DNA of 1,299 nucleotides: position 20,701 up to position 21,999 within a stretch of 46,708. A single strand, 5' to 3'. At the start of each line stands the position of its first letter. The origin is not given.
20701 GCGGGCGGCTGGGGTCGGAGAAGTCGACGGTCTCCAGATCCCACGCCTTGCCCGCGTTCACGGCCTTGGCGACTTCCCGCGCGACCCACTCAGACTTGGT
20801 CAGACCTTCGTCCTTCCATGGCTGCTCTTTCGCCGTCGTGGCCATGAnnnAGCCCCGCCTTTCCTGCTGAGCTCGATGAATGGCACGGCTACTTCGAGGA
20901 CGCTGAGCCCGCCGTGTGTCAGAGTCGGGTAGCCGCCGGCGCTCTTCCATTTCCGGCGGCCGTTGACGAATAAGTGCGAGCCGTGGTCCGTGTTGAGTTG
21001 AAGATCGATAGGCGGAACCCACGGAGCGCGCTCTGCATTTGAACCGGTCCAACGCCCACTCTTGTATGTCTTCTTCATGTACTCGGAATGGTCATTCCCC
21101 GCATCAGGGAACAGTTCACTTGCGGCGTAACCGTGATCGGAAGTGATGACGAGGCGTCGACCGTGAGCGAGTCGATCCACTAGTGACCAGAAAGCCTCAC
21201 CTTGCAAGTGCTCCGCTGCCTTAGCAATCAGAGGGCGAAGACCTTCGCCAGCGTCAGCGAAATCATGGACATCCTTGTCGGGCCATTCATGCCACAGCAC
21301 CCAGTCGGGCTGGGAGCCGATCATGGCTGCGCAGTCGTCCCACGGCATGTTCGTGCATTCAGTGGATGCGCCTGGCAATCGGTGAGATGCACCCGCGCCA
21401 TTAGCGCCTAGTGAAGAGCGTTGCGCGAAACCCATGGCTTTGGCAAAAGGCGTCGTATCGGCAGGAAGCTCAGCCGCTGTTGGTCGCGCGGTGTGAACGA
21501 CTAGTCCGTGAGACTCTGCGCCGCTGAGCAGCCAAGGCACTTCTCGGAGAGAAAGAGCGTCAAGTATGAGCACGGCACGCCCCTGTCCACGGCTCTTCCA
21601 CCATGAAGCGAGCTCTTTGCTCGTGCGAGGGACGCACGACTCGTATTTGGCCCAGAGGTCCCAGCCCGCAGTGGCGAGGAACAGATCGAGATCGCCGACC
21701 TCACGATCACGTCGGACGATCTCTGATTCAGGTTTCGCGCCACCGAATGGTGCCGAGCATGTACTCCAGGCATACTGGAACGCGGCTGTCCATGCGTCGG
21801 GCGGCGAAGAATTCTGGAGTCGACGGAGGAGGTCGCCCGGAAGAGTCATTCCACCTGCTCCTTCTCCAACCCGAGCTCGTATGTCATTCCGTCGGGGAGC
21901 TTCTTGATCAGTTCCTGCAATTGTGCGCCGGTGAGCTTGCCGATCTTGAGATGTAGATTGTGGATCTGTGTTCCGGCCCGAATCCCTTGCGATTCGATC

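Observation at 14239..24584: Compact five-gene BREX-type-3-like operon: DUF499 ATPase, short PglZ, DUF1156 methyltransferase, small protein, SNF2 helicase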

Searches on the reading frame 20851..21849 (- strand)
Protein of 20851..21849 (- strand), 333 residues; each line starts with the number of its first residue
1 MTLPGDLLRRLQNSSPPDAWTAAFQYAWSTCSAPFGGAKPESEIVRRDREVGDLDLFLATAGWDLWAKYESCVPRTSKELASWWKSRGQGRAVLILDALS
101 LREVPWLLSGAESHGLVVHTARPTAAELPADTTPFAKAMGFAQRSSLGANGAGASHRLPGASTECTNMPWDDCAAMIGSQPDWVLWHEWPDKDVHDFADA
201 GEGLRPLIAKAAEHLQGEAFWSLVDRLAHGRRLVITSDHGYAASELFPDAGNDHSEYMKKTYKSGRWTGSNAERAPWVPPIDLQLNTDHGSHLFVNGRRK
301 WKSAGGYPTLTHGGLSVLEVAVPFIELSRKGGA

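Call 5: search_protein_families(library=pfam, proteins=[window:20851-21849:-], max_evalue=0.01)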
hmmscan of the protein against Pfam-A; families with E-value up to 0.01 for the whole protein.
window:20851-21849:- (333 aa): 0 families

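Call 6: search_protein_families(library=padloc, proteins=[window:20851-21849:-], max_evalue=0.01)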
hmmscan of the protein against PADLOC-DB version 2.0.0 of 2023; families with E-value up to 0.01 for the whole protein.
window:20851-21849:- (333 aa): 1 family
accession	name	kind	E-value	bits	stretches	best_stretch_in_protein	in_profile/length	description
PDLC02545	PglZ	-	0.0014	15.1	1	232-331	540-639/750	PglZ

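Call 7: search_protein_families(library=ncbifam, proteins=[window:20851-21849:-], max_evalue=0.01)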
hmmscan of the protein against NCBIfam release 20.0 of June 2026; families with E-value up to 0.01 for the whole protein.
window:20851-21849:- (333 aa): 1 family
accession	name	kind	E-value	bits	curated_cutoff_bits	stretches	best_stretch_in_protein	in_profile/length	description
NF033449.0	BREX_PglZ_3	exception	0.00084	17.7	250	1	216-327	526-641/642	BREX-3 system phosphatase PglZ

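Call 10: find_homologous_proteins(query=window:20851-21849:-)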
Query window:20851-21849:- (333 aa): 2431 proteins with E <= 0.001 among 6349 candidates; the best 120 are listed.
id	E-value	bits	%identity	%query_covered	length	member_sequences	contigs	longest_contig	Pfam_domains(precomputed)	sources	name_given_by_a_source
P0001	1.9e-195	667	85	99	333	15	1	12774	-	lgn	-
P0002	1.8e-186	637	81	99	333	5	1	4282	-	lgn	-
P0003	2.2e-183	627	80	99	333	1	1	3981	-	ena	-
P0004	1.9e-180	618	78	100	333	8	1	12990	-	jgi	jgi:hypothetical protein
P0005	4.6e-175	600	77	100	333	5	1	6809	-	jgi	-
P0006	3.9e-174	597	78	100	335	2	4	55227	-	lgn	-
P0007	2.7e-168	578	75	99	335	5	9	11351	-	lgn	-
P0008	2.7e-168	578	74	100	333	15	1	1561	-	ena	-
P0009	2.3e-167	575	74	99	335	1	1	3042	-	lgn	-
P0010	3.0e-167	574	73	100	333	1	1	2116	-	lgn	-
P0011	7.7e-167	573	75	99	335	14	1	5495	-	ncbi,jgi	jgi:hypothetical protein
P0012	1.2e-164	566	73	100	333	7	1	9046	-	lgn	-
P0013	4.7e-163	560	73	100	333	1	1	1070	-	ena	-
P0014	7.4e-159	547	72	99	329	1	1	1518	-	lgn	-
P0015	1.9e-157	542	70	99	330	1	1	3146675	-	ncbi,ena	-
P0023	6.0e-147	507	65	99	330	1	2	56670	PF08665.18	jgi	jgi:hypothetical protein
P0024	7.5e-147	507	65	99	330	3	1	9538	PF08665.18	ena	-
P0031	6.0e-145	501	67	98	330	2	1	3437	PF08665.18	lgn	-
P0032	1.2e-144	500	65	99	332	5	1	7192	PF08665.18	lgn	-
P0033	1.2e-144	500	65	99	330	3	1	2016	PF08665.18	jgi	jgi:hypothetical protein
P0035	1.1e-143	497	64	98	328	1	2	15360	PF08665.18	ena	-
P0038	7.0e-143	494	64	99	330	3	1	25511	PF08665.18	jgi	-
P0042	1.4e-142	493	65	99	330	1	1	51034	PF08665.18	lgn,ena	-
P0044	8.8e-142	490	63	98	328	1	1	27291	PF08665.18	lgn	-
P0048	1.1e-141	490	63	99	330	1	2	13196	PF08665.18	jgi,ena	jgi:hypothetical protein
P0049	1.3e-141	490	64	98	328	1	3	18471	PF08665.18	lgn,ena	-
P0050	2.2e-141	489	63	99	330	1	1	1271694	-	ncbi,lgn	ncbi:MAG: hypothetical protein R3E01_13450 [Pirellulaceae bacterium]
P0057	1.0e-139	484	64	99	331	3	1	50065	PF08665.18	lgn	-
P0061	2.4e-139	482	64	99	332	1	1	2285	PF08665.18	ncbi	-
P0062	2.6e-139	482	62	99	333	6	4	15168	PF08665.18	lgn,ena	-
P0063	2.9e-139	482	63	99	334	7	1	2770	PF08665.18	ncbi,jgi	jgi:hypothetical protein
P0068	6.8e-139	481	64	98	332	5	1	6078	PF08665.18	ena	-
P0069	6.9e-139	481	64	98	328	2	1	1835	PF08665.18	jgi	jgi:hypothetical protein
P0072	8.5e-139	481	62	99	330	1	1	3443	PF08665.18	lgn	-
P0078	3.4e-138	479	62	99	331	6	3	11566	PF08665.18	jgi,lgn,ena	-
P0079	3.9e-138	478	62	99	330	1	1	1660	PF08665.18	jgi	jgi:hypothetical protein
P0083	7.7e-138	477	62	98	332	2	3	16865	PF08665.18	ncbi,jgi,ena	-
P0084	9.1e-138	477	62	98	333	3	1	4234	PF08665.18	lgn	-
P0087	5.5e-137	475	60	100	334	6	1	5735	PF08665.18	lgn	-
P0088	6.6e-137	474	62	99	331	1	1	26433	PF08665.18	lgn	-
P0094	2.0e-136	473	62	99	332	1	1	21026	PF08665.18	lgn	-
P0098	5.3e-136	471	59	99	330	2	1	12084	PF08665.18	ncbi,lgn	-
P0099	9.7e-136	471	61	99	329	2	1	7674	PF08665.18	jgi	-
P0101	1.0e-135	470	61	99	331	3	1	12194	PF08665.18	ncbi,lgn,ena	-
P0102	2.0e-135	469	59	100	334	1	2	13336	PF08665.18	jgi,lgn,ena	-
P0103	2.6e-135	469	63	100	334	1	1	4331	PF08665.18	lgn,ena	-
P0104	4.5e-135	468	61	99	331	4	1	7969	PF08665.18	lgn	-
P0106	6.5e-135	468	63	99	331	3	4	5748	PF08665.18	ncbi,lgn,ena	-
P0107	1.3e-134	467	60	99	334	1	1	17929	PF08665.18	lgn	-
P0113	5.6e-134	465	60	99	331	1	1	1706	PF08665.18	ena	-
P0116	9.8e-134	464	60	99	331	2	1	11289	PF08665.18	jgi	jgi:hypothetical protein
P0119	2.3e-133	463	60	99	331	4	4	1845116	-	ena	-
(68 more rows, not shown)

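Call 11: search_solved_structures(query=window:20851-21849:-, max_evalue=1, show_alignments=2)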
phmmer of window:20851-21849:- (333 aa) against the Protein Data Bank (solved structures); distinct sequences matched with E-value up to 1: 1.
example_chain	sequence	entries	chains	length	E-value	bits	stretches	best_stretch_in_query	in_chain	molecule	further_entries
9nv3_C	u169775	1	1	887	0.14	14.4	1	221-327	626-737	PglZ domain-containing protein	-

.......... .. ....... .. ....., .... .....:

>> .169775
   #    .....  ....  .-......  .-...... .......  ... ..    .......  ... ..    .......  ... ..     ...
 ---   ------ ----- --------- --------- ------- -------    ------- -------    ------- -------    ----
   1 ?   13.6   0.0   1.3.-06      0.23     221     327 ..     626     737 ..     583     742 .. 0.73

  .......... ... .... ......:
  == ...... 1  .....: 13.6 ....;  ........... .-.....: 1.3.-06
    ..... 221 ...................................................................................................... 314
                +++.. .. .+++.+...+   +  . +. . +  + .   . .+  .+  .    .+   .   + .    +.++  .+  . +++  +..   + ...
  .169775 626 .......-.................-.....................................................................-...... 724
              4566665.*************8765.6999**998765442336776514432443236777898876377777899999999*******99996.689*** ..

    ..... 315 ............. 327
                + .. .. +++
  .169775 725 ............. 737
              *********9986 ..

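Call 21: find_encoding_contigs(protein=window:20851-21849:-, flank=10000, max_places=3)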
Protein window:20851-21849:- (333 aa): 1 contig read that carries it; 1 place shown.
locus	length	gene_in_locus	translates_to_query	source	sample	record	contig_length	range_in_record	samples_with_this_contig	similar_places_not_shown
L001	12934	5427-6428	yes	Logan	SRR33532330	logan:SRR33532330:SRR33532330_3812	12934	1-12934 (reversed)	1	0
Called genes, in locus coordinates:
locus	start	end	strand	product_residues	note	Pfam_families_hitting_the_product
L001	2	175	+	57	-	?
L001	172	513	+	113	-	-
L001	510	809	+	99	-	PF11171:DUF2958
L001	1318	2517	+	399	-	PF13776:DUF4172, PF02661:Fic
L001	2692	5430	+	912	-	-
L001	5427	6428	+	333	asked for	-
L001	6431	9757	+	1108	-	PF01555:N6_N4_Mtase (faint)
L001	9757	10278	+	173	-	-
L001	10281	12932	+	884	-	?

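Call 22: find_encoding_contigs(protein=P0050, flank=10000, max_places=2)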
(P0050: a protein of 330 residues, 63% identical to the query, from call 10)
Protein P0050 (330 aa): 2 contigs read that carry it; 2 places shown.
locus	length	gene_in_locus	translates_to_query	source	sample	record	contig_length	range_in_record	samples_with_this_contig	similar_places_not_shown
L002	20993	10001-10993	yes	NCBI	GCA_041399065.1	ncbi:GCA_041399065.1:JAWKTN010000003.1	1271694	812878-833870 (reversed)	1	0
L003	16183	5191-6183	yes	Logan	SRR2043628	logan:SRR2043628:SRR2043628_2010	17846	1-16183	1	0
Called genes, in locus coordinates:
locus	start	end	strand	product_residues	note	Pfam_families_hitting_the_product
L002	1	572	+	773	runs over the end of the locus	PF10145:PhageMin_Tail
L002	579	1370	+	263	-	-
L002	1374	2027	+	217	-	-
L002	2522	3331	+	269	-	-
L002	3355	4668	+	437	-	PF11051:Mannosyl_trans3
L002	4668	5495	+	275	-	PF05050:Methyltransf_21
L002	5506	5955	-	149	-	-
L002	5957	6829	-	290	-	PF20505:DUF6731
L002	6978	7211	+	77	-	PF13560:HTH_31, PF12844:HTH_19 (weak), PF01381:HTH_3, PF22495:HTH_92 (weak)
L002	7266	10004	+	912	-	PF04465:DUF499 (weak)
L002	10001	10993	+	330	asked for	-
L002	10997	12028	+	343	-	PF06634:DUF1156 (weak)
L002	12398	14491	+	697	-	-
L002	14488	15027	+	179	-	-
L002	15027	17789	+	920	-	PF00176:SNF2-rel_dom, PF00270:DEAD, PF04851:ResIII, PF00271:Helicase_C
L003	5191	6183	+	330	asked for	-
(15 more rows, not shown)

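Call 23: find_encoding_contigs(protein=P0119, flank=10000, max_places=2)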
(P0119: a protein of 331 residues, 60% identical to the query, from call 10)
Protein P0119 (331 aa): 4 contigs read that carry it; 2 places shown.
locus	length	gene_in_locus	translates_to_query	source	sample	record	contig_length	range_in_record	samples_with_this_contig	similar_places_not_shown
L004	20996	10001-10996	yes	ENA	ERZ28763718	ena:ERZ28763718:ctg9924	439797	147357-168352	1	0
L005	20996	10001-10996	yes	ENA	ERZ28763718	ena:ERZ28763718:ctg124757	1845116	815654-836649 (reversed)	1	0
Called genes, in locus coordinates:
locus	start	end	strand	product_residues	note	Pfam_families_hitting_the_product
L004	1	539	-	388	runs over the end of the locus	PF00296:Bac_luciferase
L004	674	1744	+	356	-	PF01717:Meth_synt_2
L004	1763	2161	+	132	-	PF00561:Abhydrolase_1, PF12697:Abhydrolase_6 (weak)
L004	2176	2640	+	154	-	-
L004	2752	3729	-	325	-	PF00106:adh_short, PF08659:KR, PF13561:adh_short_C2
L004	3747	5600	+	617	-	PF00920:ILVD_EDD_N, PF24877:ILV_EDD_C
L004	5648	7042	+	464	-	PF00291:PALP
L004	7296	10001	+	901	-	PF13191:AAA_16 (weak)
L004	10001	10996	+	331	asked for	-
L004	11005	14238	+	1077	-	PF01555:N6_N4_Mtase (faint)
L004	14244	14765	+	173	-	-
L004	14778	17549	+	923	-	PF00176:SNF2-rel_dom, PF00270:DEAD, PF04851:ResIII, PF00271:Helicase_C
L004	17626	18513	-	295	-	PF18165:pP_pnuc_1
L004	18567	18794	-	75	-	-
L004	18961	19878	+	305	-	PF01728:FtsJ (weak), PF13489:Methyltransf_23 (weak), PF01135:PCMT (weak), PF01209:Ubie_methyltran (weak), PF13847:Methyltransf_31, PF08241:Methyltransf_11 (weak), PF08242:Methyltransf_12 (weak), PF13649:Methyltransf_25, +2 more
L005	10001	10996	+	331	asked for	-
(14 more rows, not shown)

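Call 35: search_solved_structures(query=A2, max_evalue=1, show_alignments=3)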
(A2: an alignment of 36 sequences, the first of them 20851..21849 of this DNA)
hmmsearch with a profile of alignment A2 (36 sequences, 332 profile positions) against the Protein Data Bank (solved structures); distinct sequences matched with E-value up to 1: 4.
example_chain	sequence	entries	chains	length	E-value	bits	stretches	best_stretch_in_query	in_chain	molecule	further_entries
8ted_A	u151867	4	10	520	0.062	15.8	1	229-326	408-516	Response regulator receiver protein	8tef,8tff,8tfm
8thp_A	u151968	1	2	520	0.063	15.7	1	229-326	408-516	Response regulator receiver protein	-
8p6f_A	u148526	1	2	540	0.067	15.7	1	229-326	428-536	Response regulator receiver domain-containing protein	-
5cwg_A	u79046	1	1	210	0.1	15.1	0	99-169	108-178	Designed helical repeat protein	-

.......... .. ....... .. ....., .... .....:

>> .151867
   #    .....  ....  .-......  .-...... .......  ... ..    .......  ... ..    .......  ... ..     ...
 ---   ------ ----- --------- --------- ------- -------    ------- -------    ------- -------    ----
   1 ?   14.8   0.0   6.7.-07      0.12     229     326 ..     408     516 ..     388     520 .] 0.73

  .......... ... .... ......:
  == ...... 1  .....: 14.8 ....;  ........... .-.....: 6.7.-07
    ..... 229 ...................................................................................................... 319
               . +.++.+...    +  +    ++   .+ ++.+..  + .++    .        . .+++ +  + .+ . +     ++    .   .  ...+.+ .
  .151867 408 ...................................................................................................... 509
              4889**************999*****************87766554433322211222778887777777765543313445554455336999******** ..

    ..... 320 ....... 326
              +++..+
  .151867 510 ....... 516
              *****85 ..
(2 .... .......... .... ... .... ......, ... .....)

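Call 40: search_protein_families(library=pfam, alignment_id=A2, max_evalue=0.01)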
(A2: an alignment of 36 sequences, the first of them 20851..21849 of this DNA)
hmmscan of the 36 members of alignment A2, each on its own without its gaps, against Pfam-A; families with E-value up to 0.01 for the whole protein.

A. member 1, window:20851-21849:- (333 aa): 0 families

B. families by the number of members that match (of 36 scanned): 2 families
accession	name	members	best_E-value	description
PF15221.11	LEP503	2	0.0092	Lens epithelial cell protein LEP503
PF01663.27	Phosphodiest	1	0.0015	Type I phosphodiesterase / nucleotide pyrophosphatase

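Call 46: predict_structure(alignment_id=A2)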
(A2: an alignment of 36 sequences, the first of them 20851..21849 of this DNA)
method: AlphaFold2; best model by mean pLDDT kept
length: 333 residues; sequences in the alignment: 36
mean_pLDDT: 72.0   pTM: 0.79
mean pLDDT of the five models: 72.0, 70.9, 70.4, 70.2, 70.0
residues with pLDDT >= 90: 60; 70-90: 137; 50-70: 85; < 50: 51
segments of 3 or more residues with pLDDT < 50: 141-152, 243-250, 263-270, 275-279, 300-313
pLDDT, mean of each block of 10 residues (from residue 1): 90 94 95 89 86 81 81 87 77 78 91 92 82 57 41 58 70 72 73 59 72 88 78 63 48 57 45 48 72 62 37 67 88 57
secondary structure, 60 per line:
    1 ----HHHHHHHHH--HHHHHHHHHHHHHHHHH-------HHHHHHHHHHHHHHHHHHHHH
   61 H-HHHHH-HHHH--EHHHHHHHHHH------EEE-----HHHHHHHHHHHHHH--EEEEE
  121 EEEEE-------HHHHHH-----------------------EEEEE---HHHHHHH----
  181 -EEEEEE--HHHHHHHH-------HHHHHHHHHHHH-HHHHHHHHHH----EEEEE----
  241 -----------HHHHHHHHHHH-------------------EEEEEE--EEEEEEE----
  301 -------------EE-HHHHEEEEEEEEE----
elements in order: H5-13 H16-32 H40-61 H63-67 H69-72 H76-85 E92-94 H100-113 E116-125 H133-138 E162-166 H170-176 E182-187 H190-197 H205-216 H218-227 E232-236 H252-262 E282-287 E290-296 H317-320 E321-329

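Call 49: fold_search(model_id=the predicted structure, library=pdb)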
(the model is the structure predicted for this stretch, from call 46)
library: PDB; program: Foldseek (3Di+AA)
matches with E <= 10: 365; with E <= 0.001: 0
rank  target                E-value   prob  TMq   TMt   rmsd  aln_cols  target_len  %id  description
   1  8u9c_E                1.7e-01  0.08  0.16  0.11  21.8       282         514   13  Cdc48-Shp1 unfolding native substrate, Class 5 (released 2024-11-06)
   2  6msg_A                2.6e-01  0.12  0.14  0.13  11.3       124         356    7  Cryo-EM structures and dynamics of substrate-engaged human 26S proteasome (released 2018-11-21)
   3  8u9z_E                3.3e-01  0.05  0.16  0.13  22.1       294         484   13  Cdc48-Shp1 unfolding native substrate, Class 7 (released 2024-11-06)
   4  3sc3_A                4.7e-01  0.07  0.13  0.17  10.5       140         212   13  Crystal structure of a Putative DNA replication regulator Hda (Sama_1916) from SHEWANELLA AMAZONENSIS SB2B at 3.00 A r (released 2011-07-13)
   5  8ua0_D                5.0e-01  0.04  0.17  0.11  22.1       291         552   11  Cdc48-Shp1 unfolding native substrate, Class 8 (released 2024-11-06)
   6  8u9p_E                5.3e-01  0.04  0.15  0.11  21.1       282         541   10  Cdc48-Shp1 unfolding native substrate, Class 2 (released 2024-11-06)
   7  8r0a_G                5.6e-01  0.03  0.12  0.10  18.0       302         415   11  Cryo-EM structure of the cross-exon pre-B+5'ss complex (released 2024-05-22)
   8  7z7n_E                6.3e-01  0.03  0.15  0.06  16.8       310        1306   12  Mot1E1434Q:TBP:DNA - substrate recognition state (released 2023-03-29)
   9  8uaa_F                6.7e-01  0.09  0.13  0.10   7.1       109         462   13  Cdc48-Shp1 unfolding native substrate, Class 3 (released 2024-11-06)
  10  3bos_A                6.7e-01  0.08  0.12  0.16   7.9        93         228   15  Crystal structure of a putative dna replication regulator HDA (SAMA_1916) from Shewanella amazonensis sb2b at 1.75 A r (released 2008-01-15)
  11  6oa9_E                7.1e-01  0.02  0.12  0.09  14.1       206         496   11  Cdc48-Npl4 complex processing poly-ubiquitinated substrate in the presence of ATP (released 2019-07-03)
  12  8u7t_F                8.0e-01  0.15  0.15  0.11   6.9       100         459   12  Substrate-bound Cdc48, Class 1 (released 2024-11-06)
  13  5m32_g                8.0e-01  0.08  0.18  0.17  10.6       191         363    6  Human 26S proteasome in complex with Oprozomib (released 2017-07-05)
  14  8ua0_E                8.0e-01  0.03  0.15  0.12  21.9       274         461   12  Cdc48-Shp1 unfolding native substrate, Class 8 (released 2024-11-06)
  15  5jee                  9.0e-01  0.13  0.15  0.21   8.9        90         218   13  Apo-structure of humanised RadA-mutant humRadA26F (released 2016-10-19)
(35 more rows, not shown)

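Call 51: search_protein_families(library=padloc, alignment_id=A2, max_evalue=0.01)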
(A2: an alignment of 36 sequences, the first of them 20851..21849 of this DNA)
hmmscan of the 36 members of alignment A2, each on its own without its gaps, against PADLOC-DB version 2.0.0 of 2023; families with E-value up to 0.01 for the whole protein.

A. member 1, window:20851-21849:- (333 aa): 1 family
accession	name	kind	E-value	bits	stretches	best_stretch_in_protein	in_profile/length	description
PDLC02545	PglZ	-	0.0014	15.1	1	232-331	540-639/750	PglZ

B. families by the number of members that match (of 36 scanned): 6 families
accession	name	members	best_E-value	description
PDLC02545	PglZ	34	5.9e-08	PglZ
PDLC02564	PglZ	28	6.4e-07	PglZ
PDLC02556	PglZ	17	1.4e-05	PglZ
PDLC02558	PglZ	6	0.0044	PglZ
PDLC02547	PglZ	4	0.0035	PglZ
PDLC00874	E2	3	0.0025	E2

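Call 54: search_dna_similar(query=window:20851-21849:-, collection=plasmids, mode=protein, max_evalue=0.001, max_rows=20)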
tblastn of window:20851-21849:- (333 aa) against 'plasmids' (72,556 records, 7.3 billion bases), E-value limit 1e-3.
Records with a match: 44; places in all: 44; records where one place covers at least 80% of the query: 39.
Best place of each record, by identity: 60-80% 1; <60% 43.
By first word of the organism name: Klebsiella 28; Burkholderia 2; Enterobacter 2; Citrobacter 2; Raoultella 2; Candidatus 1; Aminobacter 1; Ensifer 1; Haladaptatus 1; Haloplanus 1; and 3 more.
By predicted mobility (MOB-suite, as given by PLSDB): conjugative 34; non-mobilizable 8; mobilizable 2.
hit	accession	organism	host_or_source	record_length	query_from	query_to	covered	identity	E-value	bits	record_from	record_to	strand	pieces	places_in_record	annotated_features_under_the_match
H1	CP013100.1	Candidatus Tenderia electrophaga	mixed culture,Biocathode MCL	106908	1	330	99%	62.1%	1e-136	435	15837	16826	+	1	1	hypothetical protein (x2)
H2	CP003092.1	Burkholderia sp. YI23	-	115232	1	329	99%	50.8%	1e-106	348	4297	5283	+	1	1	hypothetical protein (x2)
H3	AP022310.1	Burkholderia sp. SFA1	-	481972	1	329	99%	50.8%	1e-106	348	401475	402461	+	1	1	hypothetical protein (x2)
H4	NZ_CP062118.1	Aminobacter sp. SR38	bacterial pure culture,soil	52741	1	331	99%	49.5%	1e-104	343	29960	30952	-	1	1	hypothetical protein | DUF499 domain-containing protein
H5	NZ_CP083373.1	Ensifer canadensis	Melilotus albus,Cell Culture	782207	1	331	99%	49.5%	5e-104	341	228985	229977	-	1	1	hypothetical protein | DUF499 domain-containing protein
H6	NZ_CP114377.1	Klebsiella pneumoniae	Homo sapiens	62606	1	329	99%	49.4%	1e-102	337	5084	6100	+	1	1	hypothetical protein | DUF499 domain-containing protein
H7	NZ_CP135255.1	Enterobacter chuandaensis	Homo sapiens,anal swab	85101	1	329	99%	49.4%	1e-102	337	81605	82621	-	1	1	hypothetical protein (x2)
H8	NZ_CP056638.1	Citrobacter freundii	culture,Wastewater influent sample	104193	1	329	99%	49.4%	1e-102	337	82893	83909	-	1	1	hypothetical protein | DUF499 domain-containing protein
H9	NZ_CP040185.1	Raoultella planticola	Homosapiens,cerebrospinal fluid, ...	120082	1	329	99%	49.4%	1e-102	337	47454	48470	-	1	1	hypothetical protein | DUF499 domain-containing protein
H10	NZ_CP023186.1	Klebsiella michiganensis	patient,China: The First Affiliated ...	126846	1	329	99%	49.4%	1e-102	337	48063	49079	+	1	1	hypothetical protein | DUF499 domain-containing protein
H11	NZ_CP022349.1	Klebsiella michiganensis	Homo sapiens,feces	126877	1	329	99%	49.4%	1e-102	337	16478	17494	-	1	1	hypothetical protein | DUF499 domain-containing protein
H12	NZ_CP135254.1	Enterobacter chuandaensis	Homo sapiens,anal swab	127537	1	329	99%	49.4%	1e-102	337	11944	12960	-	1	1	hypothetical protein | DUF499 domain-containing protein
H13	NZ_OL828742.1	Klebsiella michiganensis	-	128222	1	329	99%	49.4%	1e-102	337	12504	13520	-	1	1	hypothetical protein (x2)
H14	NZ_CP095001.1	Klebsiella michiganensis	female,catheter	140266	1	329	99%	49.4%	1e-102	337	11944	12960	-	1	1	hypothetical protein | DUF499 domain-containing protein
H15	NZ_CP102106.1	Klebsiella michiganensis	Blood,blood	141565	1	329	99%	49.4%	1e-102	337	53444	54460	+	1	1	hypothetical protein | DUF499 domain-containing protein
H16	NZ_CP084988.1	Klebsiella pneumoniae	Homo sapiens,blood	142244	1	329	99%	49.4%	1e-102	337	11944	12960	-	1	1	hypothetical protein | DUF499 domain-containing protein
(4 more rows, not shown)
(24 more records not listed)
